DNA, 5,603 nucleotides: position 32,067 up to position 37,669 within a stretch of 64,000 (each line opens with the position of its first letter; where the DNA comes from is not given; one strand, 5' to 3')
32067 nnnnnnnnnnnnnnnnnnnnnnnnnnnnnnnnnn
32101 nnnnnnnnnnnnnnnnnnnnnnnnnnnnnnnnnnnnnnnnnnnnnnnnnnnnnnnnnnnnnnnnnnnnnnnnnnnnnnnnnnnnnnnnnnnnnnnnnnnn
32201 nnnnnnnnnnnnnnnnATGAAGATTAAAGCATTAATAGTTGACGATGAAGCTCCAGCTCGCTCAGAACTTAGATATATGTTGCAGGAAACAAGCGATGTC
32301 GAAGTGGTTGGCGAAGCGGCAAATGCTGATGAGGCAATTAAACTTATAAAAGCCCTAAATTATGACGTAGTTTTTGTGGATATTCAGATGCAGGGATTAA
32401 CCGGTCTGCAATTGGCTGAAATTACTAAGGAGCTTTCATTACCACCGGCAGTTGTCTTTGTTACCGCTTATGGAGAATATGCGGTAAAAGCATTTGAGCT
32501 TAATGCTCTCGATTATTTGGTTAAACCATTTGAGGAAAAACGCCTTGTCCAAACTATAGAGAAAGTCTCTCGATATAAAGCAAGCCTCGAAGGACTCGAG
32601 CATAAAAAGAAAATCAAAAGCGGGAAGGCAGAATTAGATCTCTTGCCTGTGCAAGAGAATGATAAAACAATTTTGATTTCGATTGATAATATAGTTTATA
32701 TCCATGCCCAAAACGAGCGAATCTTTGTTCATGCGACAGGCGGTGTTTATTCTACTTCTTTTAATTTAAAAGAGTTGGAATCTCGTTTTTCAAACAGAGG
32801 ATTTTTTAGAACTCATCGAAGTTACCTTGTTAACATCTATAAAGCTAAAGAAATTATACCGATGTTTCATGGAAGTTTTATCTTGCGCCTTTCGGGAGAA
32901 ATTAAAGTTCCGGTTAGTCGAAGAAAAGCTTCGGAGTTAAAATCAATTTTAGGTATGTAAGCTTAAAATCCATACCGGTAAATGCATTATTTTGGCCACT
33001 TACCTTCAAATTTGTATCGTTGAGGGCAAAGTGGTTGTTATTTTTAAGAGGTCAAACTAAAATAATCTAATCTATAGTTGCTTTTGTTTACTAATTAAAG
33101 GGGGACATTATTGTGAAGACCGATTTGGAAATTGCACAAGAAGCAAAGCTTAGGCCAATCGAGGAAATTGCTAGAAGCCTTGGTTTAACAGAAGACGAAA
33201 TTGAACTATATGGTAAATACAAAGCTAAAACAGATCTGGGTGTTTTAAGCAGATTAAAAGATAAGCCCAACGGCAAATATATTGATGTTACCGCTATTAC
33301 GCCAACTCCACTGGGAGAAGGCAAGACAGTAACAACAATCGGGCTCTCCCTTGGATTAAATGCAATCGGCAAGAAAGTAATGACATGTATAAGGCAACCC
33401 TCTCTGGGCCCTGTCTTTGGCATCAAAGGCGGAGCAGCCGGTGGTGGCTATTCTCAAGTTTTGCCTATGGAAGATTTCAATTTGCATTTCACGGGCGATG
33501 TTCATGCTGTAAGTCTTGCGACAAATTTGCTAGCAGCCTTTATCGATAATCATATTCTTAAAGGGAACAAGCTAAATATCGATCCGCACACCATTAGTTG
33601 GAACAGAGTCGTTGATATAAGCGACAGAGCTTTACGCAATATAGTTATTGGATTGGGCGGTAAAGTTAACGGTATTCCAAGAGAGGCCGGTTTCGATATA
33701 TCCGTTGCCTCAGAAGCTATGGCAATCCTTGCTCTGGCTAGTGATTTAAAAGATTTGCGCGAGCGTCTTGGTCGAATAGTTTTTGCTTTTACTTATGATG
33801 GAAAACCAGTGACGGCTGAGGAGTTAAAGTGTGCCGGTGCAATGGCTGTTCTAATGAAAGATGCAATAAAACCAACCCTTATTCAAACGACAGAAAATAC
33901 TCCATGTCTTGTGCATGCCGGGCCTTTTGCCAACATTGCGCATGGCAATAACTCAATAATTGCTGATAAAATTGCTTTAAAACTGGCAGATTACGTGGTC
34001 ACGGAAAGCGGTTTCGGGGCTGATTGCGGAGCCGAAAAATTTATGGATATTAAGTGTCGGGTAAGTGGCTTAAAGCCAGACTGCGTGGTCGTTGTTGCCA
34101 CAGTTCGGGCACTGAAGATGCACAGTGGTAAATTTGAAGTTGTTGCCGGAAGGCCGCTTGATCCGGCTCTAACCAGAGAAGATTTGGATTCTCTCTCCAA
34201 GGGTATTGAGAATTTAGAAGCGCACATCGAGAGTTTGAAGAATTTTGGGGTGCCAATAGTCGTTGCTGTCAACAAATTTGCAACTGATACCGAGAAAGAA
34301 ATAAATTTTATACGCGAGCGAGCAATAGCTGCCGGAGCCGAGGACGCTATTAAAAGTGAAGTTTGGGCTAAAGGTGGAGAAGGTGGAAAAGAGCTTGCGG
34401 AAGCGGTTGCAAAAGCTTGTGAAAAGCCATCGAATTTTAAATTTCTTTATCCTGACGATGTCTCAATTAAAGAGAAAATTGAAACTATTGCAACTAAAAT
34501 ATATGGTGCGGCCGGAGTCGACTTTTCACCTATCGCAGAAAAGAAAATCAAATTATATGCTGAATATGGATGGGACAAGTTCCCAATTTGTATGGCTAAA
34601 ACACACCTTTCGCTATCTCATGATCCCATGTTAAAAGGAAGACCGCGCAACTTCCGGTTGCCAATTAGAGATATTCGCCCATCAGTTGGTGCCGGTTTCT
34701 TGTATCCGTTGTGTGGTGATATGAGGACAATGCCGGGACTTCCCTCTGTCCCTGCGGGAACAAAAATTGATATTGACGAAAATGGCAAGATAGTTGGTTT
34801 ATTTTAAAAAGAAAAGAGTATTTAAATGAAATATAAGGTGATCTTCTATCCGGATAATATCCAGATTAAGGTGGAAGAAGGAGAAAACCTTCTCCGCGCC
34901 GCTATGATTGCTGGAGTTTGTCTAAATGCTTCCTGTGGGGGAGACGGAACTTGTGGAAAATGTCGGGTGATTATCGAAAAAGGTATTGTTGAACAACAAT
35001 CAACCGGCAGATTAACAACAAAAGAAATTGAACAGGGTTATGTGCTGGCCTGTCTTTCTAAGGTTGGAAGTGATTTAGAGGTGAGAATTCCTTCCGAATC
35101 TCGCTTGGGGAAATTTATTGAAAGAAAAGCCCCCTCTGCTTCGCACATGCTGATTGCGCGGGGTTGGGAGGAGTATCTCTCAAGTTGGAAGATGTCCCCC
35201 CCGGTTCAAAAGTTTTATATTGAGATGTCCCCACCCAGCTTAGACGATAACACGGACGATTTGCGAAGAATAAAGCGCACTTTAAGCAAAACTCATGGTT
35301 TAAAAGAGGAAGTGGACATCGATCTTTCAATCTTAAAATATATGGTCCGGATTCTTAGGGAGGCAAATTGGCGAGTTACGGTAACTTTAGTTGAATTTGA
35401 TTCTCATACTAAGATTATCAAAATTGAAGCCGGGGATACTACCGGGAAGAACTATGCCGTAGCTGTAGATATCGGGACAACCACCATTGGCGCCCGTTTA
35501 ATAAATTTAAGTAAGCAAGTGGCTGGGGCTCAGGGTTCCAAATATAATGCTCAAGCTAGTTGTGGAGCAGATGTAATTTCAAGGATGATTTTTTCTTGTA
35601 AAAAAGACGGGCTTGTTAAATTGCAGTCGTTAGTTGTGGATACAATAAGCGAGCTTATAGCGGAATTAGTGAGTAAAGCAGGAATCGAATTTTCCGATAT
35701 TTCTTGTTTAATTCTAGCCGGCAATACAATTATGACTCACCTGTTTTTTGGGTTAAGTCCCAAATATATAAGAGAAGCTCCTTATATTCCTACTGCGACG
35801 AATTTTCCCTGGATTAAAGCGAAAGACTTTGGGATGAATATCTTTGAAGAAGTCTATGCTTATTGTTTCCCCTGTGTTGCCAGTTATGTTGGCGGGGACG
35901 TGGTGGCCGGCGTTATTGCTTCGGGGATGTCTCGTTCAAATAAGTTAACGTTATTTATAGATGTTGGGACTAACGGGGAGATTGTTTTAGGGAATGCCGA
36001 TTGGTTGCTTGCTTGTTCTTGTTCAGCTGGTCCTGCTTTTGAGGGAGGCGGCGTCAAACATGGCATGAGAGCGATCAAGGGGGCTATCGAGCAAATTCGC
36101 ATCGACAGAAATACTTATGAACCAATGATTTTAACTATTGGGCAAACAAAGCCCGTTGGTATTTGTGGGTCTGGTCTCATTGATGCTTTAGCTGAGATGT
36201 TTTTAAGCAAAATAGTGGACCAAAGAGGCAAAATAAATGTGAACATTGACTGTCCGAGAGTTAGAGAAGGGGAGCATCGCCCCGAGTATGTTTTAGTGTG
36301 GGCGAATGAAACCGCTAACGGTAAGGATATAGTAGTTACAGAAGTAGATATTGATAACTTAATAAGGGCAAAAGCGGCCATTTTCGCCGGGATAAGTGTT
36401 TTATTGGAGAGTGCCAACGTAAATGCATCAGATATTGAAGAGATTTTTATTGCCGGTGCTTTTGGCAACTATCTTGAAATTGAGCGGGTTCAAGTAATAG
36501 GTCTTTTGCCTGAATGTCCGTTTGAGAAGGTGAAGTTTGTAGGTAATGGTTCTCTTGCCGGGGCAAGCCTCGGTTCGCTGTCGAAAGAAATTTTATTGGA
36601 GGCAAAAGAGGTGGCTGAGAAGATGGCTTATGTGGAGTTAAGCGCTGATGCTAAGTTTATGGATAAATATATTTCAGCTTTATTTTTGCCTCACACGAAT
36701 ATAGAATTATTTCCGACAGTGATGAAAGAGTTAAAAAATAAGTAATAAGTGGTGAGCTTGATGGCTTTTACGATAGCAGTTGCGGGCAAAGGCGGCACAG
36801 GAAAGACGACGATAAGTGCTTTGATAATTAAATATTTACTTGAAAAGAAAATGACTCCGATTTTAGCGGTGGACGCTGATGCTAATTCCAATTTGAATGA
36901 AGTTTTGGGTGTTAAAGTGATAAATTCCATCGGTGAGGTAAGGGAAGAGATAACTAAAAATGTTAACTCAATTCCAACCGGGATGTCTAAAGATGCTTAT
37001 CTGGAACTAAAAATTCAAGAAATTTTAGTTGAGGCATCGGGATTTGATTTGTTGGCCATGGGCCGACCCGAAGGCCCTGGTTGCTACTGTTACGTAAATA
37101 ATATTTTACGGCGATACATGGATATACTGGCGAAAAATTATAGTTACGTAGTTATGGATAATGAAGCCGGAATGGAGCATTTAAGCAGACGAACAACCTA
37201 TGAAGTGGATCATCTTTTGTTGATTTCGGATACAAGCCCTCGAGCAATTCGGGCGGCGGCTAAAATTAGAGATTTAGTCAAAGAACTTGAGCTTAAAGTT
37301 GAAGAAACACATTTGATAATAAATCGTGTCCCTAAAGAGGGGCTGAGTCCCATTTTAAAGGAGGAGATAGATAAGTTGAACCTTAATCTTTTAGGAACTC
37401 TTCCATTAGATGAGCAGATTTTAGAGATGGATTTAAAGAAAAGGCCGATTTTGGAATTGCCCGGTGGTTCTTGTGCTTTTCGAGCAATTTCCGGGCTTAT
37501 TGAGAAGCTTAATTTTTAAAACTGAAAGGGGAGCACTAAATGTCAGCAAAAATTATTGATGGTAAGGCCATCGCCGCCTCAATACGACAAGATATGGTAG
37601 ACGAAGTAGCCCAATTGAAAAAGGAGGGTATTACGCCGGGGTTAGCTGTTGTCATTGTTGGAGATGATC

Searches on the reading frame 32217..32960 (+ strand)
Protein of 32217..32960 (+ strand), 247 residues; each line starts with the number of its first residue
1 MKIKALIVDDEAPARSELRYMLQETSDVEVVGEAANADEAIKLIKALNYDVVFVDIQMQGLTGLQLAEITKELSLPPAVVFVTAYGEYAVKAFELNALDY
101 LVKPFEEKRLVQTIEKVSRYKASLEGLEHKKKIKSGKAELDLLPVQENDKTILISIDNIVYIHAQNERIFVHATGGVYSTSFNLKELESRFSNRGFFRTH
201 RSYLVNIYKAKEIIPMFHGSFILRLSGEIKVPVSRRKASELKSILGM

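Call 18: search_protein_families(library=pfam, proteins=[window:32217-32960:+], max_evalue=0.00001)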
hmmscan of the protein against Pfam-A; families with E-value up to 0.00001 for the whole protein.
window:32217-32960:+ (247 aa): 2 families
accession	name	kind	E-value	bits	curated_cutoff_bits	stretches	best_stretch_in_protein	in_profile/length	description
PF04397.21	LytTR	-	5.9e-27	94.2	22.6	1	149-245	1-97/98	LytTr DNA-binding domain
PF00072.30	Response_reg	-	4.7e-25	88.4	30.2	1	6-114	2-110/111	Response regulator receiver domain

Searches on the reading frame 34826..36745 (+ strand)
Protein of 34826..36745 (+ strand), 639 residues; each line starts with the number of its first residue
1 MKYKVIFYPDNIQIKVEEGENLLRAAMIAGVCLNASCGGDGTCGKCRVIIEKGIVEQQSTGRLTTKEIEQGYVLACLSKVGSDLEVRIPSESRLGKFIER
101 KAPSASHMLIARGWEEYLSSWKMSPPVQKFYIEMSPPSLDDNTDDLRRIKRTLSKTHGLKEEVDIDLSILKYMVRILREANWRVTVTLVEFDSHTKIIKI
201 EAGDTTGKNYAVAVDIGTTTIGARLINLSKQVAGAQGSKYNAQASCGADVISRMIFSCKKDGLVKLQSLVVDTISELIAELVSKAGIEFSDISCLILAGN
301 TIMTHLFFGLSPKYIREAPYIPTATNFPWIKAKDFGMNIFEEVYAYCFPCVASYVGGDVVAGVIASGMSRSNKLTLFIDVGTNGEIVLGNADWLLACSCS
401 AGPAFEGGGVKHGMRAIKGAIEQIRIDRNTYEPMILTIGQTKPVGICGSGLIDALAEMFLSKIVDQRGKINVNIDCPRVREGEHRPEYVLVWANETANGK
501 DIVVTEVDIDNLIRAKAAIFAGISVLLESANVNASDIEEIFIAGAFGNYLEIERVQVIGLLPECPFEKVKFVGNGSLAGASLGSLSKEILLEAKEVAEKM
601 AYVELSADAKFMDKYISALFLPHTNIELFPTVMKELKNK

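Call 18: search_protein_families(library=pfam, proteins=[window:34826-36745:+], max_evalue=0.00001)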
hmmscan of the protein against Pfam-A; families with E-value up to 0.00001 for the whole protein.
window:34826-36745:+ (639 aa): 4 families
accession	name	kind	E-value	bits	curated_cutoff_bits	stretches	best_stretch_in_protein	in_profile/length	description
PF14574.11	RACo_C_ter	-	6.3e-108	360.2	27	1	374-632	2-260/261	C-terminal domain of RACo the ASKHA domain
PF17651.6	Raco_middle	-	8.9e-57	191.7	26.8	1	210-370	1-162/163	RACo middle region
PF17650.6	RACo_linker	-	2.5e-24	85.3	26.2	1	121-206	6-85/86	RACo linker region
PF00111.32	Fer2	-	1e-12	48.2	21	1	10-80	6-76/77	2Fe-2S iron-sulfur cluster binding domain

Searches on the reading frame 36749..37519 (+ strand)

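Call 18: search_protein_families(library=pfam, proteins=[window:36749-37519:+], max_evalue=0.00001)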
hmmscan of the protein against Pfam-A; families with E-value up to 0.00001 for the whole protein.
window:36749-37519:+ (256 aa): 3 families
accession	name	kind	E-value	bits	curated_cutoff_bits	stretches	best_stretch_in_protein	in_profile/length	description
PF01656.29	CbiA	-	1.9e-14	54.1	25.4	1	9-234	2-125/125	CobQ/CobB/MinD/ParA nucleotide binding domain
PF13614.12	AAA_31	-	1e-10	42.3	27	1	9-184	4-171/177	AAA domain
PF00142.24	Fer4_NifH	-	2.2e-06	27.8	25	0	9-236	3-226/271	4Fe-4S iron sulfur cluster binding proteins, NifH/frxC family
